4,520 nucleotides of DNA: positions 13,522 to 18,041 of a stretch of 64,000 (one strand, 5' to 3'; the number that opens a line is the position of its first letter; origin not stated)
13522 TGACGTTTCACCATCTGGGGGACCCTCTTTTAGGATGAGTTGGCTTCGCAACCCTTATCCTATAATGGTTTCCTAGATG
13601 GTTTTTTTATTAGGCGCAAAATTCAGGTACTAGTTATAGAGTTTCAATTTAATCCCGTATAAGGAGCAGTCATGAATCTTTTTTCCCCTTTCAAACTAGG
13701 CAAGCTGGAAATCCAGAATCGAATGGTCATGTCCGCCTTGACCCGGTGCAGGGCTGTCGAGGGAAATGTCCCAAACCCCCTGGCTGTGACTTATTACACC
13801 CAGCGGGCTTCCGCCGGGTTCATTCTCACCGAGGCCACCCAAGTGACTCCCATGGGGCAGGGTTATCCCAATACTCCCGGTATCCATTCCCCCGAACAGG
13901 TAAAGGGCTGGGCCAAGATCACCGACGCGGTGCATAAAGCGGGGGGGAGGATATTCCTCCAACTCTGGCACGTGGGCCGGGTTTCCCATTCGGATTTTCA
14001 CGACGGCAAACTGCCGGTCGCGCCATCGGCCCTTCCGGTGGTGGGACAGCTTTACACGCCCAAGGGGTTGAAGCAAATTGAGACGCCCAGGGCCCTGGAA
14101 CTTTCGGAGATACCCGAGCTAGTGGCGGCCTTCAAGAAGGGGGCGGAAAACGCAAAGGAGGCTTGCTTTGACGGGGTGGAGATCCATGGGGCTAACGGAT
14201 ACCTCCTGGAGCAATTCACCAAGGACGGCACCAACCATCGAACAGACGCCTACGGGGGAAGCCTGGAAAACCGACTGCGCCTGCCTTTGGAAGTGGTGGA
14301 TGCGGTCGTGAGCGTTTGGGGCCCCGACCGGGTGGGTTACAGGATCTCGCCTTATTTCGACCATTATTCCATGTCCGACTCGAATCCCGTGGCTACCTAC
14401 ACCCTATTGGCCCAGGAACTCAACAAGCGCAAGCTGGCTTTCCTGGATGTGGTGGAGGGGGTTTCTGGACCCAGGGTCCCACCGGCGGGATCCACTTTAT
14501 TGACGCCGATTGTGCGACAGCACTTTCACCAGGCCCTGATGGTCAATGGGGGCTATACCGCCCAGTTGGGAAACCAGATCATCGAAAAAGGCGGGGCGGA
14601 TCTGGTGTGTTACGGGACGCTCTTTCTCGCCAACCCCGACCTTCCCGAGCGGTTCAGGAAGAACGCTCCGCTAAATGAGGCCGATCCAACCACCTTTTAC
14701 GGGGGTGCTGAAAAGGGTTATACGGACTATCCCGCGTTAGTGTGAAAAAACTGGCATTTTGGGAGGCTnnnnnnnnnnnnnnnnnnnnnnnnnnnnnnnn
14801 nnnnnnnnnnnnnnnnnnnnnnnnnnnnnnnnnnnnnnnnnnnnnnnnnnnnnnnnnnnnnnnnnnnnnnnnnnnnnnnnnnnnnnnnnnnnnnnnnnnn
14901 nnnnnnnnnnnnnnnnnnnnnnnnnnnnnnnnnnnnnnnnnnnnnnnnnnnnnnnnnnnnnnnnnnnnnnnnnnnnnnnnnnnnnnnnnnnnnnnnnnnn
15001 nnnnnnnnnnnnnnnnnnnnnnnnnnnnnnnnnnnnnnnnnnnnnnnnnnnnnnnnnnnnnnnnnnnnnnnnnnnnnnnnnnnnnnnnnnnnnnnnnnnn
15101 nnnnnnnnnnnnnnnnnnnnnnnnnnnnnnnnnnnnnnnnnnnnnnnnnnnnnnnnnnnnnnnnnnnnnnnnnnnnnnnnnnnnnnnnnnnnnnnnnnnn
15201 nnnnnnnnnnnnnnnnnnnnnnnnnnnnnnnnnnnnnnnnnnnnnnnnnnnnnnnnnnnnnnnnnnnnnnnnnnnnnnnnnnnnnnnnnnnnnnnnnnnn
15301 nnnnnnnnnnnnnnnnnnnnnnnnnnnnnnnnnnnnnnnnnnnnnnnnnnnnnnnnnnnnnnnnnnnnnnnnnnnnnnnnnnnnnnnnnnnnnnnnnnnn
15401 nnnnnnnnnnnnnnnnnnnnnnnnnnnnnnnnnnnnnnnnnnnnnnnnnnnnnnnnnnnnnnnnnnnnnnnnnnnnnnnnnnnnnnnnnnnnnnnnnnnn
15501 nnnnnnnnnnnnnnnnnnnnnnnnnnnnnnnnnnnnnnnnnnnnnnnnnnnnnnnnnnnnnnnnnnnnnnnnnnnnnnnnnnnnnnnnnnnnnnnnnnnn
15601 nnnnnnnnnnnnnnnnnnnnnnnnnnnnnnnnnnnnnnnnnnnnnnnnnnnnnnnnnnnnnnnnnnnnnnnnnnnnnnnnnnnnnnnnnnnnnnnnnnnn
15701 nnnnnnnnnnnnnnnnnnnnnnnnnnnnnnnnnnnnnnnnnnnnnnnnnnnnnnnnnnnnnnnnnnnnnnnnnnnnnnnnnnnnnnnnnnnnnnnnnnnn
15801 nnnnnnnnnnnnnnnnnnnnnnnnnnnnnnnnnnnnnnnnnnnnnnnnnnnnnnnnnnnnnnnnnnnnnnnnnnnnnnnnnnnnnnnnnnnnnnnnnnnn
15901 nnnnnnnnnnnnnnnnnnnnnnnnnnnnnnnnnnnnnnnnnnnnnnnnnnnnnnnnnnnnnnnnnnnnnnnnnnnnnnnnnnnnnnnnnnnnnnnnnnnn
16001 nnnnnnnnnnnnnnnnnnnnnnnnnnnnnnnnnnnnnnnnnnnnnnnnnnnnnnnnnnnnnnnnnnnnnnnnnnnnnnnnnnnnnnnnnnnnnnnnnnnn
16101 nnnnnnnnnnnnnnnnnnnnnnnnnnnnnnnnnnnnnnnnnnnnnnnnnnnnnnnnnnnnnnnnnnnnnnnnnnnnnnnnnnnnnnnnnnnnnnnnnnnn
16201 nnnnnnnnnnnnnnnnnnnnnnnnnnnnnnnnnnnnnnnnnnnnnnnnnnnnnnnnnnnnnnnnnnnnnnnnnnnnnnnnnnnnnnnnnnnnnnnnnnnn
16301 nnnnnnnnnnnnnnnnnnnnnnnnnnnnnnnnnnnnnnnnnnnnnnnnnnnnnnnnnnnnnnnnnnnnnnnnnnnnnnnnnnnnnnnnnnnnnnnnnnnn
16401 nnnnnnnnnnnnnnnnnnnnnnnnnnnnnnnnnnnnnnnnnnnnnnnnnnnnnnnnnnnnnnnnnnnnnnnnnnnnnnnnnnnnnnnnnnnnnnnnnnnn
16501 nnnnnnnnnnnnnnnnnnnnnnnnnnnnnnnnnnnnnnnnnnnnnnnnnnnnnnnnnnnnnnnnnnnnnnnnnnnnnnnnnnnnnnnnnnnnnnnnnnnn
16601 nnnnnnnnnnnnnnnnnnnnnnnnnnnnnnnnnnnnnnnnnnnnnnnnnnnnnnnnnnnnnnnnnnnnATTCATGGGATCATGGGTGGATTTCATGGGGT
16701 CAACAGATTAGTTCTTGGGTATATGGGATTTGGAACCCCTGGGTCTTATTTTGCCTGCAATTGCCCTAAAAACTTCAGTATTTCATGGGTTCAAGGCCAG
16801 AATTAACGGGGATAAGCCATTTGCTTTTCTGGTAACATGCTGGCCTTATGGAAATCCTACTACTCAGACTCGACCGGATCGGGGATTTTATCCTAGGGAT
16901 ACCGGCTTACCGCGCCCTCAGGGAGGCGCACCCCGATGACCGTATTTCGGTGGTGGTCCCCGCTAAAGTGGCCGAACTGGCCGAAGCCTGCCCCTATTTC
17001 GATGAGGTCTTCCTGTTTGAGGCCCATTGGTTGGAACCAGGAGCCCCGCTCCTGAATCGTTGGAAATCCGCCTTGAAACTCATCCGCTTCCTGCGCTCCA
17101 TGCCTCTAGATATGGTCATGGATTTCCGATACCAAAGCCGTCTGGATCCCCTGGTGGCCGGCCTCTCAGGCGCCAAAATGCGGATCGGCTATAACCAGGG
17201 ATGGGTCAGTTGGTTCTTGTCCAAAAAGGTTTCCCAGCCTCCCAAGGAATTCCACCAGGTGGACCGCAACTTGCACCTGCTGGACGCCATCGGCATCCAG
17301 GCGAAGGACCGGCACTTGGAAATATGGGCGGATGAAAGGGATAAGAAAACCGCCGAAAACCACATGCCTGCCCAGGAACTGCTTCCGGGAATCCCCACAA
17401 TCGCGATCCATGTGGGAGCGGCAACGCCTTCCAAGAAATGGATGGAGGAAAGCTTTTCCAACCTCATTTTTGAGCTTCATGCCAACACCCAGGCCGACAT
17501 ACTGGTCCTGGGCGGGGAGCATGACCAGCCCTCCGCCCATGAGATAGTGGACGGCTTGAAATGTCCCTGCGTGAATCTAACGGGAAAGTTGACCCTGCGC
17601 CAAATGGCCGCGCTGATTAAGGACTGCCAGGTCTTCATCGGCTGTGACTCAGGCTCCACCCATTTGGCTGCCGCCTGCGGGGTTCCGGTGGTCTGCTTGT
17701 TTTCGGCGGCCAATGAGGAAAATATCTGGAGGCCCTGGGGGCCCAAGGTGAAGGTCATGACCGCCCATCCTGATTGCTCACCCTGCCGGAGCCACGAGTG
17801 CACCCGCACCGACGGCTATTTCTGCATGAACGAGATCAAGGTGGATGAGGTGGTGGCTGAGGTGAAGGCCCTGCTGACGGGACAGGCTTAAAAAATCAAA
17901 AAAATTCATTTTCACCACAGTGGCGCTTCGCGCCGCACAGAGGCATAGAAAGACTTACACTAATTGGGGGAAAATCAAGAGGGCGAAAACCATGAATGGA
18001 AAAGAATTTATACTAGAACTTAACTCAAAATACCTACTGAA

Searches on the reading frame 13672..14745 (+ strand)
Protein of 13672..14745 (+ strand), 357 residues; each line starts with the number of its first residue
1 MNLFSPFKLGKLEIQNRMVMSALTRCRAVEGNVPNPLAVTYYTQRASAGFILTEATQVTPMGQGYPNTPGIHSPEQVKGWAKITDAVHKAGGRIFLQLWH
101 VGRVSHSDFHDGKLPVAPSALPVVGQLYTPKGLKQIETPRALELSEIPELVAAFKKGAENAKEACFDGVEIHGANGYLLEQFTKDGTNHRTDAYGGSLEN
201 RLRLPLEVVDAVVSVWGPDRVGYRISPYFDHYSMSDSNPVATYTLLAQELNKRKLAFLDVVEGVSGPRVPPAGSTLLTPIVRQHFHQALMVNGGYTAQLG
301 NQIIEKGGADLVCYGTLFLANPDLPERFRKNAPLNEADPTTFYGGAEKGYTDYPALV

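Call 14: search_protein_families(library=pfam, proteins=[window:13672-14745:+], max_evalue=0.001)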
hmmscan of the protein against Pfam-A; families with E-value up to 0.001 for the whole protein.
window:13672-14745:+ (357 aa): 1 family
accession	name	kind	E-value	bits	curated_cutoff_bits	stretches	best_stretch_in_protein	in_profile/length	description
PF00724.26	Oxidored_FMN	-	2.1e-82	277.6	27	1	2-335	1-342/342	NADH:flavin oxidoreductase / NADH oxidase family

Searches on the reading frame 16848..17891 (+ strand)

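Call 14: search_protein_families(library=pfam, proteins=[window:16848-17891:+], max_evalue=0.001)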
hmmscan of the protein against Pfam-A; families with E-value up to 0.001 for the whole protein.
window:16848-17891:+ (347 aa): 1 family
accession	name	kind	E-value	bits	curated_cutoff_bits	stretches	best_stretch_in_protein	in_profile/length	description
PF01075.23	Glyco_transf_9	-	3.8e-37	128.4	22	1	77-319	3-242/247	Glycosyltransferase family 9 (heptosyltransferase)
